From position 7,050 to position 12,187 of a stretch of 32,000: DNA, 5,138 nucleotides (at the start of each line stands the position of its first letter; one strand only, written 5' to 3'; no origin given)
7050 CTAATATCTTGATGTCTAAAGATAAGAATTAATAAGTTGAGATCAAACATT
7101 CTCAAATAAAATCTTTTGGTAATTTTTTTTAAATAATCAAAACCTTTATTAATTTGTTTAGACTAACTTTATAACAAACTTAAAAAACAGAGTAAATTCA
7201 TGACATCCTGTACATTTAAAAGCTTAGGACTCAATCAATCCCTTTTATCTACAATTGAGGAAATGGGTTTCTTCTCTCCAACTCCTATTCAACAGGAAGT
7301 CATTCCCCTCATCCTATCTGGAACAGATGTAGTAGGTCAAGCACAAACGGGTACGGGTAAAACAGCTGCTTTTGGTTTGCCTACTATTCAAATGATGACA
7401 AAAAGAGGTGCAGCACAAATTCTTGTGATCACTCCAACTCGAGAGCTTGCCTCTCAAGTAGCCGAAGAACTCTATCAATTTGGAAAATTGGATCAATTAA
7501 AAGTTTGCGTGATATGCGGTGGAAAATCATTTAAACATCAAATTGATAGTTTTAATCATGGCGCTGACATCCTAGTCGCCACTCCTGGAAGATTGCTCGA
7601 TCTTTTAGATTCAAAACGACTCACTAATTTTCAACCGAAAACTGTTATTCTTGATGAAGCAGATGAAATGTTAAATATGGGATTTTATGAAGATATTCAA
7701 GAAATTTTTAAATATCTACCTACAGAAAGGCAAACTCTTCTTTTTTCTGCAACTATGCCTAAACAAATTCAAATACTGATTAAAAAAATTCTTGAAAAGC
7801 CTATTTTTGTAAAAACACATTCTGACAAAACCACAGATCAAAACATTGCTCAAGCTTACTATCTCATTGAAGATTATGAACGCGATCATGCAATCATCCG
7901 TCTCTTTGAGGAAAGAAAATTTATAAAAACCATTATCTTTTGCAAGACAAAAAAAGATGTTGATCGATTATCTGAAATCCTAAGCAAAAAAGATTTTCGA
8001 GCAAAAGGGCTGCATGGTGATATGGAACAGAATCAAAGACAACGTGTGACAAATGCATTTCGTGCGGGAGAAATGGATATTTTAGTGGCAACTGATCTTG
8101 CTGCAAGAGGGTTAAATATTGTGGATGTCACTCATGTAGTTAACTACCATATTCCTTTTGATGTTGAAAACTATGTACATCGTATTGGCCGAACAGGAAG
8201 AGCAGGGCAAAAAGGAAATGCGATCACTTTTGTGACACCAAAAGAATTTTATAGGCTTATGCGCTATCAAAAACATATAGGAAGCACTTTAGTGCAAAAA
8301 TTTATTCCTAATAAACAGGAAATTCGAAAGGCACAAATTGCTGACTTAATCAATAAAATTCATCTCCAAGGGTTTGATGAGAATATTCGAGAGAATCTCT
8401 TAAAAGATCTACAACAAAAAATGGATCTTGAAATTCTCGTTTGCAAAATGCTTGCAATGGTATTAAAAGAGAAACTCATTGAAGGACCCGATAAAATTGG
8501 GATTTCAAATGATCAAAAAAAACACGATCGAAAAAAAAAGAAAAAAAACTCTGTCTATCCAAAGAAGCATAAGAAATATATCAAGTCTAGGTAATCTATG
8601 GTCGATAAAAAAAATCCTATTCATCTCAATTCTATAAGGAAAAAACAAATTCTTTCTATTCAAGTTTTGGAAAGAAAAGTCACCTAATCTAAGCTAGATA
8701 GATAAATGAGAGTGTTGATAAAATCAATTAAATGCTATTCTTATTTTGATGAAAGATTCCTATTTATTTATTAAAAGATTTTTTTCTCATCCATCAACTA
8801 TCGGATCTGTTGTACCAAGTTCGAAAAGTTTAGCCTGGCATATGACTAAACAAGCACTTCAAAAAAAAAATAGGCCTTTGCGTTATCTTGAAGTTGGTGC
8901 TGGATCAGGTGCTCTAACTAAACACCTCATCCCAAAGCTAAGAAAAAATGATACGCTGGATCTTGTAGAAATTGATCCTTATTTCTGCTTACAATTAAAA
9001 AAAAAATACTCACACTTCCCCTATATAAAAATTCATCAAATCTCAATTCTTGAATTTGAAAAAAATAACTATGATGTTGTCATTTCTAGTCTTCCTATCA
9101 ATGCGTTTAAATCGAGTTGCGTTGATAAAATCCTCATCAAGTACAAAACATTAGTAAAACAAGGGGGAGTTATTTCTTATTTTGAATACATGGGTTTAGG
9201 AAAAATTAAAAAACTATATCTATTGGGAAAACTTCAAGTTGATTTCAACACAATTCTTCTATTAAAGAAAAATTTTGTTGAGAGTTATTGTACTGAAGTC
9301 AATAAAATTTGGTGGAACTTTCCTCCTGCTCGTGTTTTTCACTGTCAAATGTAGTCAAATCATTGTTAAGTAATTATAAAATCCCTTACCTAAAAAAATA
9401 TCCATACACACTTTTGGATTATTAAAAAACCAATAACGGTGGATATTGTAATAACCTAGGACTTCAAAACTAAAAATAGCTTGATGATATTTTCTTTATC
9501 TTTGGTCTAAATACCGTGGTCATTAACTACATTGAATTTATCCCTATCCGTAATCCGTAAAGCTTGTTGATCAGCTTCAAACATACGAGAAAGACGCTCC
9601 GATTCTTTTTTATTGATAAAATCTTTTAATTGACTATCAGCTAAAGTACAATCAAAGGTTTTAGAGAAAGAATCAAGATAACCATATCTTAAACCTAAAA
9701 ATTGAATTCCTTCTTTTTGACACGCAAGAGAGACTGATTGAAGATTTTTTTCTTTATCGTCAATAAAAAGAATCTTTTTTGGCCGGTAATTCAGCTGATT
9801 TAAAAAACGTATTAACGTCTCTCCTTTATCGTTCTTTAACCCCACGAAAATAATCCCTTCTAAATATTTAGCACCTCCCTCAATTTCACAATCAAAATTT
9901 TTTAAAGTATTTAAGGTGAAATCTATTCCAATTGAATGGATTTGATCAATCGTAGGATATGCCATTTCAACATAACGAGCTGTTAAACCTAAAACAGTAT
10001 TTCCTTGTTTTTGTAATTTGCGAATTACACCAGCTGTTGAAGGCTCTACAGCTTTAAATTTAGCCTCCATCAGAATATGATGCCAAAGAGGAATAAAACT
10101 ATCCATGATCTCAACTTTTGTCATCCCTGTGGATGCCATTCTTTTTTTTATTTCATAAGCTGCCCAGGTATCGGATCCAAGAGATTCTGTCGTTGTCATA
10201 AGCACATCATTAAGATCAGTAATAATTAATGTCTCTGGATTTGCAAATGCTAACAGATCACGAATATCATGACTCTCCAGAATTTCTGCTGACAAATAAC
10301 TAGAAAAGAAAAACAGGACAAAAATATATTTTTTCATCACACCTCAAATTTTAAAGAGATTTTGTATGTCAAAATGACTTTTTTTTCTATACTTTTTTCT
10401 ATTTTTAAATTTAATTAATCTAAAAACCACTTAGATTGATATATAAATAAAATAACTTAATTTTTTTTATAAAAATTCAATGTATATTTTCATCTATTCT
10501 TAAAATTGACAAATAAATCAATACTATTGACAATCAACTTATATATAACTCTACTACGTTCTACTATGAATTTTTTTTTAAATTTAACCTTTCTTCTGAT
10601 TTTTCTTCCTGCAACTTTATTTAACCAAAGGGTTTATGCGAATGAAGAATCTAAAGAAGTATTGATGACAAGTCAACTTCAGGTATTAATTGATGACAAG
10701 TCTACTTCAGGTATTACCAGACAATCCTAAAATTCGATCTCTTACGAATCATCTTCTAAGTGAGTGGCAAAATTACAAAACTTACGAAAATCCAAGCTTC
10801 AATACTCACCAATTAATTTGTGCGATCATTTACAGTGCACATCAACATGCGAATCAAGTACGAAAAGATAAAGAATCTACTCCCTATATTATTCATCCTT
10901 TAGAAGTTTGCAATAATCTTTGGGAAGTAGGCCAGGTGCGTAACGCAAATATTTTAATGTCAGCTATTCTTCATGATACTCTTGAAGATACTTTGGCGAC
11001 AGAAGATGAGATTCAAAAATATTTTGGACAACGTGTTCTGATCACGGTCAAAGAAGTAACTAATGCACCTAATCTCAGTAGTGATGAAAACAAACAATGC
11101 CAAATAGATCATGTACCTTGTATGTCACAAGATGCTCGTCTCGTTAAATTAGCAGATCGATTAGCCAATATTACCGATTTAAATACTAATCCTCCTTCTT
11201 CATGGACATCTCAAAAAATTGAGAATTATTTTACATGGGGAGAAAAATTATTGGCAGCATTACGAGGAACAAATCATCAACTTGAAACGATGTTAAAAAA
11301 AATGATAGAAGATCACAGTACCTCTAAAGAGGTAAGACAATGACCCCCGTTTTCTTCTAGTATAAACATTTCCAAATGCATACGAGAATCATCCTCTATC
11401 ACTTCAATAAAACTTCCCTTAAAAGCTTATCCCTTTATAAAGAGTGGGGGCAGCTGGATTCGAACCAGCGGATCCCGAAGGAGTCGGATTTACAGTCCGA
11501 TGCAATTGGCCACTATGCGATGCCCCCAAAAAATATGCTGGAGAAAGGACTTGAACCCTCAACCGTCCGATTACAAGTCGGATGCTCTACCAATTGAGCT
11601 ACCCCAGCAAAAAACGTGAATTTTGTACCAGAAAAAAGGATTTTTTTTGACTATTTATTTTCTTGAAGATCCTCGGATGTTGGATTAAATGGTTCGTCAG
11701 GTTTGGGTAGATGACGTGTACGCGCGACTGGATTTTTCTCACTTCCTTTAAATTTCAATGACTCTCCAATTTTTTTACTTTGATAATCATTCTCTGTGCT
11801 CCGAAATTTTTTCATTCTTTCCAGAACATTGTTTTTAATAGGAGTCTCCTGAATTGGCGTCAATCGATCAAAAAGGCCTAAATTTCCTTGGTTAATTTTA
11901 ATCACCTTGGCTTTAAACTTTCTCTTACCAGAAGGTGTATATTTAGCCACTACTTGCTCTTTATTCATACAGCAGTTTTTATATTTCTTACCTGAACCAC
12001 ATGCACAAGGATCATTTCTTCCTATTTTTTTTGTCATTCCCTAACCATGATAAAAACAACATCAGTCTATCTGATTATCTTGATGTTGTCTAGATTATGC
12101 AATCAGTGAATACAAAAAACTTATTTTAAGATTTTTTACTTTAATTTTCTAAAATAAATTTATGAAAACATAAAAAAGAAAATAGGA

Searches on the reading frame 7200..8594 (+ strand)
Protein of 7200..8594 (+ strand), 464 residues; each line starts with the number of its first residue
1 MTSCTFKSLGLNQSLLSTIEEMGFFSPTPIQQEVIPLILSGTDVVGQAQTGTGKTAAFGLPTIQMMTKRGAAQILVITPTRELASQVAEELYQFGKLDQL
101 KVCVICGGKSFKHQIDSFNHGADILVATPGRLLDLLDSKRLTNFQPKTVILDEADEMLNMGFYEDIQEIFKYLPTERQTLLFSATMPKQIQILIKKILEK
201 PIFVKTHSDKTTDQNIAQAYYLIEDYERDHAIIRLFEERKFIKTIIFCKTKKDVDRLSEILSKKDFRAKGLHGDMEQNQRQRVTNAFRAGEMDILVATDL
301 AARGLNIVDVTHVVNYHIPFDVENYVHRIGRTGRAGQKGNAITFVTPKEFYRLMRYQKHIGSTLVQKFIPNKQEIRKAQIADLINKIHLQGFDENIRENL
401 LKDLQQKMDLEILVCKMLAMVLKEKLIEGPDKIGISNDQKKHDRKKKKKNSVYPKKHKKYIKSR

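Call 7: search_protein_families(library=pfam, proteins=[window:7200-8594:+], max_evalue=0.01)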
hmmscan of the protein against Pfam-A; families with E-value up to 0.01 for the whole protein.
window:7200-8594:+ (464 aa): 6 families
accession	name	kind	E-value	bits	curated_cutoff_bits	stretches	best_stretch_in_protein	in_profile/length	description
PF00270.35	DEAD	-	7.8e-51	172.6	26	1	28-191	1-165/167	DEAD/DEAH box helicase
PF00271.37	Helicase_C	-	1.1e-34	119.4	23.5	1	230-336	4-110/110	Helicase conserved C-terminal domain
PF04851.21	ResIII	-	1.9e-11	44.6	22.5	1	43-187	25-163/164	Type III restriction enzyme, res subunit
PF13245.12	AAA_19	-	0.00014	22.4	25.1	0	47-160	17-105/134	AAA domain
PF05127.21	NAT10_TcmA_helicase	-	0.0011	19.3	22.7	1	47-154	3-98/176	RNA cytidine acetyltransferase NAT10/TcmA, helicase domain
PF13604.12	AAA_30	-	0.0086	16.3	27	0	31-91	6-66/191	AAA domain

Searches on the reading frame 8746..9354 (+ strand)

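Call 7: search_protein_families(library=pfam, proteins=[window:8746-9354:+], max_evalue=0.01)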
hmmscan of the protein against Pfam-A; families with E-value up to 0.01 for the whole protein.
window:8746-9354:+ (202 aa): 8 families
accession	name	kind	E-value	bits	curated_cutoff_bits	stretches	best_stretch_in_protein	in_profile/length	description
PF08242.18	Methyltransf_12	-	7.2e-09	36.7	30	1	48-143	1-98/98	Methyltransferase domain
PF13649.12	Methyltransf_25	-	4.8e-07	30.8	27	1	48-141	2-97/97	Methyltransferase domain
PF08241.18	Methyltransf_11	-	5.5e-06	27.4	21.2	1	48-143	1-93/95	Methyltransferase domain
PF00398.26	RrnaAD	-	1.3e-05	24.9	24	1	47-117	34-108/263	Ribosomal RNA adenine dimethylase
PF13489.12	Methyltransf_23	-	0.00011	22.5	27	1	35-143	14-114/164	Methyltransferase domain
PF13847.12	Methyltransf_31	-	0.0002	21.5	27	1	45-144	5-108/145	Methyltransferase domain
PF01209.24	Ubie_methyltran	-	0.00036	20.4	20.1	1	30-148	34-154/233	ubiE/COQ5 methyltransferase family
PF05891.18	Methyltransf_PK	-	0.0014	18.6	27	1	24-141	36-155/218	AdoMet dependent proline di-methyltransferase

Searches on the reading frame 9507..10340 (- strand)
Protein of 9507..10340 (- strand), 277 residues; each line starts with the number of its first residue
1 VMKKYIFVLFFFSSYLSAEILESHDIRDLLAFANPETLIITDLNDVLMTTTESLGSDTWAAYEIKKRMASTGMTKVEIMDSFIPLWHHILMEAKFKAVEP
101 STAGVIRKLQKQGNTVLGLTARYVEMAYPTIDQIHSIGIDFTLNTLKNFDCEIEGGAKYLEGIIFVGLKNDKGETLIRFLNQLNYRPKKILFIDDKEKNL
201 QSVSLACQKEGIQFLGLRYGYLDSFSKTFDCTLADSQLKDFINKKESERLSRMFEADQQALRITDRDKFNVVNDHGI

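Call 7: search_protein_families(library=pfam, proteins=[window:9507-10340:-], max_evalue=0.01)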
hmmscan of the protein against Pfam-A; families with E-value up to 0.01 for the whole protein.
window:9507-10340:- (277 aa): 1 family
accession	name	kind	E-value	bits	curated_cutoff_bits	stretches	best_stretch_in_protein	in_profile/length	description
PF11019.14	DUF2608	-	1.8e-45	155.8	22.6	1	23-241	5-234/244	Protein of unknown function (DUF2608)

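Call 67: search_protein_families(library=ncbifam, proteins=[window:9507-10340:-], max_evalue=0.001)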
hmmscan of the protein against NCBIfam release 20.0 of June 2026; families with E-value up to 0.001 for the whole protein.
window:9507-10340:- (277 aa): 0 families

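Call 68: search_solved_structures(query=window:9507-10340:-, max_evalue=0.01)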
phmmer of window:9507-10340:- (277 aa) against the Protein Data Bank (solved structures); distinct sequences matched with E-value up to 0.01: 0.

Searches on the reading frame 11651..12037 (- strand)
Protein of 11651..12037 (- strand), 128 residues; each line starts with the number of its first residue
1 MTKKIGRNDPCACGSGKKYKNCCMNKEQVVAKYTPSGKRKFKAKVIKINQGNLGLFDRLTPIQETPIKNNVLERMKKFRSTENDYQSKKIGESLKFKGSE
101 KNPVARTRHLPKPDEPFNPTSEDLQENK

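Call 7: search_protein_families(library=pfam, proteins=[window:11651-12037:-], max_evalue=0.01)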
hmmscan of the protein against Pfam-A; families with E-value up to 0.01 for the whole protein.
window:11651-12037:- (128 aa): 1 family
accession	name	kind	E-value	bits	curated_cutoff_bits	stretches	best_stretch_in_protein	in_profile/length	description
PF02810.21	SEC-C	-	7.7e-09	35.7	20.4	1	7-25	1-19/19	SEC-C motif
